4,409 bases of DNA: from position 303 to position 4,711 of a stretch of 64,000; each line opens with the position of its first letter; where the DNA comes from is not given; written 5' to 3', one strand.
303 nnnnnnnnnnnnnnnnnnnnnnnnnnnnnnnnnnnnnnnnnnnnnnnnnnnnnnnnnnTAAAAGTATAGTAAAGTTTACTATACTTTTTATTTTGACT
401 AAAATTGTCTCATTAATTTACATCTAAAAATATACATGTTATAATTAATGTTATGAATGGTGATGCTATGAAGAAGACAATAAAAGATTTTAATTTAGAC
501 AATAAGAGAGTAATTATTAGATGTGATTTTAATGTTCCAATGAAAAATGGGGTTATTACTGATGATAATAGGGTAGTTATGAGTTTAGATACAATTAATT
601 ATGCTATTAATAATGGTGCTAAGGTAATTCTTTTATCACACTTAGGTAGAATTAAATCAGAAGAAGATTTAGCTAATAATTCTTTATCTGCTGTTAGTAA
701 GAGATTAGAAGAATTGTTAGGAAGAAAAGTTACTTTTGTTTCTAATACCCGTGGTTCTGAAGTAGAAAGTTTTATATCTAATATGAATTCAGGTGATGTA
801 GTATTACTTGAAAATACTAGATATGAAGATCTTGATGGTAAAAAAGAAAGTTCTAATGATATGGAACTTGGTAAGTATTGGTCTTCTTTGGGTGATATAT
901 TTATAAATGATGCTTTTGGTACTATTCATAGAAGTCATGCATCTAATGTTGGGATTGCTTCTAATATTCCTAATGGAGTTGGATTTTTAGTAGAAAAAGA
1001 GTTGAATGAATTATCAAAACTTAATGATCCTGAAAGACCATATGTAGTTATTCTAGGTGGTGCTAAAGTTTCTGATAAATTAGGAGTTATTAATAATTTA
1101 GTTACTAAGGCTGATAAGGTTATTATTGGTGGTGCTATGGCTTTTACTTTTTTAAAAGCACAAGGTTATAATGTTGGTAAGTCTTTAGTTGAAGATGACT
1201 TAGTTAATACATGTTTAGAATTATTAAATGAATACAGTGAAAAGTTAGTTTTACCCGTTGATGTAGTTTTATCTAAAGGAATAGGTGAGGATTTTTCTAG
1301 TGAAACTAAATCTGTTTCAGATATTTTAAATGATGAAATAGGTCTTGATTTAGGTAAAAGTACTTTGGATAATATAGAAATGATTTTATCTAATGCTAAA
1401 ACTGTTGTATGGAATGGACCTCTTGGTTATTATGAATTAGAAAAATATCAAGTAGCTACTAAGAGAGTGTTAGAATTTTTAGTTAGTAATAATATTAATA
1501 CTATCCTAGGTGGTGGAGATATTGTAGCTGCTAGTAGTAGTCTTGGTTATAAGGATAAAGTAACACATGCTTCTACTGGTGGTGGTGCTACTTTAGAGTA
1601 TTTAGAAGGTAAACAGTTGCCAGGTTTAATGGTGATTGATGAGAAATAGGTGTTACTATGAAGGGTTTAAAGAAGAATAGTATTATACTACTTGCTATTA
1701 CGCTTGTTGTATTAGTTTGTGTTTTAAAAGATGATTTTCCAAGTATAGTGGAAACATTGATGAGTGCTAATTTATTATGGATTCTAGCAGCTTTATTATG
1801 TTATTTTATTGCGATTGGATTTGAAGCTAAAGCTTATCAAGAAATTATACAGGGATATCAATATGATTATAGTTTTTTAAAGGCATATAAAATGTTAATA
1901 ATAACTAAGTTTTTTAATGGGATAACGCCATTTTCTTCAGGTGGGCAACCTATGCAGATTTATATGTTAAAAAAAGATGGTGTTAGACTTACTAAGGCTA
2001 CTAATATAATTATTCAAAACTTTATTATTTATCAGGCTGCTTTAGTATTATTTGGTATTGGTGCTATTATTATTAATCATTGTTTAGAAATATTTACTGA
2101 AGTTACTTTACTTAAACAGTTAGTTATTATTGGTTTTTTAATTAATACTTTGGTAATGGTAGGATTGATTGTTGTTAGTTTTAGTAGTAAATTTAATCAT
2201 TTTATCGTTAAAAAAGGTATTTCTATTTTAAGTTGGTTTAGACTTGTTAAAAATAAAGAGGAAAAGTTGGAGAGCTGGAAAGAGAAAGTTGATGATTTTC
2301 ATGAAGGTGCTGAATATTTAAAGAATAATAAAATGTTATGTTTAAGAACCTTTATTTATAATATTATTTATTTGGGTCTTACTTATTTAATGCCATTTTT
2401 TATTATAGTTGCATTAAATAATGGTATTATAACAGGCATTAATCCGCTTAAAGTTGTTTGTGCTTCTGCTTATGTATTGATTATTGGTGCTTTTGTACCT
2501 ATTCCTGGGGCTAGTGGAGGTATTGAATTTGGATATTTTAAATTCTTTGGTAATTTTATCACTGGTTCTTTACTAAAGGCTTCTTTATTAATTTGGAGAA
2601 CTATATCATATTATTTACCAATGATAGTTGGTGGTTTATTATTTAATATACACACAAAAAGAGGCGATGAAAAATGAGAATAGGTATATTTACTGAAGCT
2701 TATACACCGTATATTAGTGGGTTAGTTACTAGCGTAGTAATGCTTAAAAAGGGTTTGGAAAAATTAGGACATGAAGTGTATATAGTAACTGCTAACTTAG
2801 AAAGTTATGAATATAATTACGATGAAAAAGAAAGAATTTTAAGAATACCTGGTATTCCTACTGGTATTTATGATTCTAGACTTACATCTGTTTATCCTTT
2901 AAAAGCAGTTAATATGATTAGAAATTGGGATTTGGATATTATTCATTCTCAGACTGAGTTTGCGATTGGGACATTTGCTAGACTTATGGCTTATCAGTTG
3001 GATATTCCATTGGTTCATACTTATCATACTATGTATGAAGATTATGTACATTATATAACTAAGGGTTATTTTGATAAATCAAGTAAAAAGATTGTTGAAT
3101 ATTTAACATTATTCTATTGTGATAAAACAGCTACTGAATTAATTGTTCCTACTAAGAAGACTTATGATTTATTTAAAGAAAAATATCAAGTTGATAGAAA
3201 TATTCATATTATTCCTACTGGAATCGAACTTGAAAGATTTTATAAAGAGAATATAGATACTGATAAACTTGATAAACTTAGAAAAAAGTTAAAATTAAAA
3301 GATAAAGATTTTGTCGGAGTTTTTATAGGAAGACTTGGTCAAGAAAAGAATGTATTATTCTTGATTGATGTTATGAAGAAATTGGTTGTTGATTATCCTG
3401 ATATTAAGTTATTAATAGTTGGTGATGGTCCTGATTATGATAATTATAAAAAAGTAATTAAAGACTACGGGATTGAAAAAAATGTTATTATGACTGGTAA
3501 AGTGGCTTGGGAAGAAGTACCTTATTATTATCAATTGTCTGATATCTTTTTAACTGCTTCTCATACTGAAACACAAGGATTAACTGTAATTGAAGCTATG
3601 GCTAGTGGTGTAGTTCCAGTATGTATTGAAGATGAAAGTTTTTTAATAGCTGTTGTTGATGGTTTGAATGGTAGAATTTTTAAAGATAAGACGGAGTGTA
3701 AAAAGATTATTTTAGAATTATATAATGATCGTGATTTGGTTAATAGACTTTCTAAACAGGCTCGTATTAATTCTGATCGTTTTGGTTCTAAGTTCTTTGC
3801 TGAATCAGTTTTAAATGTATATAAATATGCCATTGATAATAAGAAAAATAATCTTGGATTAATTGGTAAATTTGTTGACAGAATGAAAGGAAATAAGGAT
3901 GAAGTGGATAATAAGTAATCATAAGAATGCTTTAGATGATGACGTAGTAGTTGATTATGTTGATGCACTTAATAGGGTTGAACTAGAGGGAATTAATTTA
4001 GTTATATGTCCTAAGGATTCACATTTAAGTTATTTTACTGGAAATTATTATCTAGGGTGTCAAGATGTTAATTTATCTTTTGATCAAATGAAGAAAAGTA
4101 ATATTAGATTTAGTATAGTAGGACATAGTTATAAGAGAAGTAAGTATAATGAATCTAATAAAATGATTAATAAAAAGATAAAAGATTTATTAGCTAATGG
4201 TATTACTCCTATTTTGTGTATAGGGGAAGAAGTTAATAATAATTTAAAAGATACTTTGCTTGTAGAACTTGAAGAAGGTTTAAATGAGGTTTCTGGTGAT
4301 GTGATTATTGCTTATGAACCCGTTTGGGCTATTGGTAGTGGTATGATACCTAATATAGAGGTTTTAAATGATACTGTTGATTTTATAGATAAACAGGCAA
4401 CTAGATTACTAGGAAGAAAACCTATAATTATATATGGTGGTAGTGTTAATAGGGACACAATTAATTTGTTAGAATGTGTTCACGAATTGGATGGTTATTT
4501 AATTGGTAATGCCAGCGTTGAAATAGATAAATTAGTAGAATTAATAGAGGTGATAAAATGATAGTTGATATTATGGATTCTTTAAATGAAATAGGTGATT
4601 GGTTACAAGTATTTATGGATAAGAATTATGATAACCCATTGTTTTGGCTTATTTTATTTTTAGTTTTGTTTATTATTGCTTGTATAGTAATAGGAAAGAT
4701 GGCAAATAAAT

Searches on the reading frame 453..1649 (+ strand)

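Call 14: search_protein_families(library=ncbifam, proteins=[window:453-1649:+], max_evalue=0.00001)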
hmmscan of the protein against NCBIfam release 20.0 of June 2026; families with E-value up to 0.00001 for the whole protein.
window:453-1649:+ (398 aa): 1 family
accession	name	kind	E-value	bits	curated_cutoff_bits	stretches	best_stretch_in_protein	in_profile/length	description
NF010569.0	PRK13962.1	equivalog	2.1e-141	472.3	883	1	7-396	3-392/645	bifunctional phosphoglycerate kinase/triosephosphate isomerase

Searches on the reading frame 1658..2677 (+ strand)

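Call 14: search_protein_families(library=ncbifam, proteins=[window:1658-2677:+], max_evalue=0.00001)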
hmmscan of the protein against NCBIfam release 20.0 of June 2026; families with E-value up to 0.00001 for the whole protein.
window:1658-2677:+ (339 aa): 3 families
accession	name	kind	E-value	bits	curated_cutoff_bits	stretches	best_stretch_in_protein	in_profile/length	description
TIGR00374.1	TIGR00374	subfamily_domain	2.6e-26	92.8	43.2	1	16-335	6-316/323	flippase-like domain-containing protein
NF053789.1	GlcN_PG_flip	equivalog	1.8e-12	47.2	320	1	13-332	11-317/327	glucosaminyl phosphatidylglycerol flippase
TIGR03476.1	HpnL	subfamily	1.9e-08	34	195.65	1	9-253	6-241/318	putative membrane protein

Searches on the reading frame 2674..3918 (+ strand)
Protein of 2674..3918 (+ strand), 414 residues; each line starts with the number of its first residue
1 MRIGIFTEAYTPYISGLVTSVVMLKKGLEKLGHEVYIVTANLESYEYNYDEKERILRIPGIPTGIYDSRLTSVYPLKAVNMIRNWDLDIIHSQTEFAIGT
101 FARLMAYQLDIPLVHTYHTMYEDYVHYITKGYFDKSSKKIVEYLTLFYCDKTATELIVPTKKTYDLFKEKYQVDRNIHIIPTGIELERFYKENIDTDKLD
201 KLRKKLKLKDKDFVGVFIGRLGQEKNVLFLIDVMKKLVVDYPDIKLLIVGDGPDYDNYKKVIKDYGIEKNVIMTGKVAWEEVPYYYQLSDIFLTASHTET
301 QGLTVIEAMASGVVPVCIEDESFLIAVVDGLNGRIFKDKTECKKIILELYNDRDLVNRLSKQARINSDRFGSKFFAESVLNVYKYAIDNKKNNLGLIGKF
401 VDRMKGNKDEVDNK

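Call 14: search_protein_families(library=ncbifam, proteins=[window:2674-3918:+], max_evalue=0.00001)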
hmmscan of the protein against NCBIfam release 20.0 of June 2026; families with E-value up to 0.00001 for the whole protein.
window:2674-3918:+ (414 aa): 36 families (the best 25 are shown)
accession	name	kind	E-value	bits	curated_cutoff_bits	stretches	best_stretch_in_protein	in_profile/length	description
NF049988.1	MGlcDAGSynMgs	equivalog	1e-87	295.1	400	1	1-394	1-395/398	alpha-monoglucosyldiacylglycerol synthase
TIGR03999.1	thiol_BshA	equivalog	1.5e-26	93.2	273.7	1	15-385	14-372/375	N-acetyl-alpha-D-glucosaminyl L-malate synthase BshA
TIGR03449.1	mycothiol_MshA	equivalog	8.2e-26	90.8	462.5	1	79-387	95-404/406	D-inositol-3-phosphate glycosyltransferase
TIGR04157.1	glyco_rSAM_CFB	subfamily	1.1e-24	87.2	400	1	151-364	168-386/406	TIGR04157 family glycosyltransferase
TIGR04063.1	stp3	hypoth_equivalog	6e-24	84.6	442.05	1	77-364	83-372/397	TIGR04063 family PEP-CTERM/XrtA system glycosyltransferase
NF053787.1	GlcN_PG_synth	equivalog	3.3e-23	82.1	480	1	79-367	75-339/361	N-acetylglucosaminyl phosphatidylglycerol synthase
NF047684.1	TeichurnBiosyTuaC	equivalog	5e-23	81.6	550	1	84-318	106-319/391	teichuronic acid biosynthesis protein TuaC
NF053513.1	Gtran_IagA_BgsA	equivalog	3.9e-20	72.1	460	1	83-353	40-300/333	LTA glycolipid anchor biosynthesis glycosyltransferase, IagA/BgsA family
TIGR04047.1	MSMEG_0565_glyc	hypoth_equivalog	4.5e-20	72.1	259.85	1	3-345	2-331/373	MSMEG_0565 family glycosyltransferase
NF038229.1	Glyco4_Geo_Pelo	equivalog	2.3e-19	69.6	400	1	151-384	108-334/338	GPMC system family 4 glycosyltransferase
NF012028.0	PRK15484.1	subfamily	8.2e-19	67.9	618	1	154-347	141-336/380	lipopolysaccharide N-acetylglucosaminyltransferase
TIGR03088.1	stp2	hypoth_equivalog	3.9e-18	65.6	409.05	1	175-384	160-371/374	TIGR03088 family PEP-CTERM/XrtA system glycosyltransferase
NF038298.1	EPS_HpsO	equivalog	6.3e-17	61.4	575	1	138-384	133-385/388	hormogonium polysaccharide biosynthesis glycosyltransferase HpsO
NF047880.1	glyco_SdgA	exception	6e-16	58.1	800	1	193-372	295-476/488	serine-aspartate repeat adhesin O-glycosyltransferase SdgA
NF049987.1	DaglGlyslTfaseDgs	equivalog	5.3e-15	55.2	500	1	85-368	42-310/332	processive diacylglycerol alpha-glucosyltransferase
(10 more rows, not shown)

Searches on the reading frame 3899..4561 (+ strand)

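Call 14: search_protein_families(library=ncbifam, proteins=[window:3899-4561:+], max_evalue=0.00001)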
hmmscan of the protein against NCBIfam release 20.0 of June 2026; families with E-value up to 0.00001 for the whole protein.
window:3899-4561:+ (220 aa): 8 families
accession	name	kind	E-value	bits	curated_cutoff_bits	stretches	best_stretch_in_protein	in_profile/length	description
NF011163.0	PRK14565.1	equivalog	5.7e-36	124.4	298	1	4-217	5-232/240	triosephosphate isomerase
NF010569.0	PRK13962.1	equivalog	8.8e-30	103.5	883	1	58-217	471-642/645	bifunctional phosphoglycerate kinase/triosephosphate isomerase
NF000722.0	PRK00042.2-1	equivalog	6.7e-28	97.6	293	1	58-219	78-248/256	triose-phosphate isomerase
NF000728.0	PRK00042.3-2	equivalog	1.1e-27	97.1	255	1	17-220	16-230/231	triose-phosphate isomerase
TIGR00419.1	tim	equivalog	2.6e-22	79.8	130.6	1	60-208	74-226/228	triose-phosphate isomerase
NF012036.0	PRK15492.1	equivalog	2e-19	70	509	1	64-219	91-258/261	triosephosphate isomerase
NF011497.0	PRK14905.1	equivalog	1e-17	64.5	485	1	63-217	91-257/357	triosephosphate isomerase/PTS system glucose/sucrose-specific transporter subunit IIB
NF000729.0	PRK00042.3-3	equivalog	8.7e-17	61.7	309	1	63-216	77-231/234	triose-phosphate isomerase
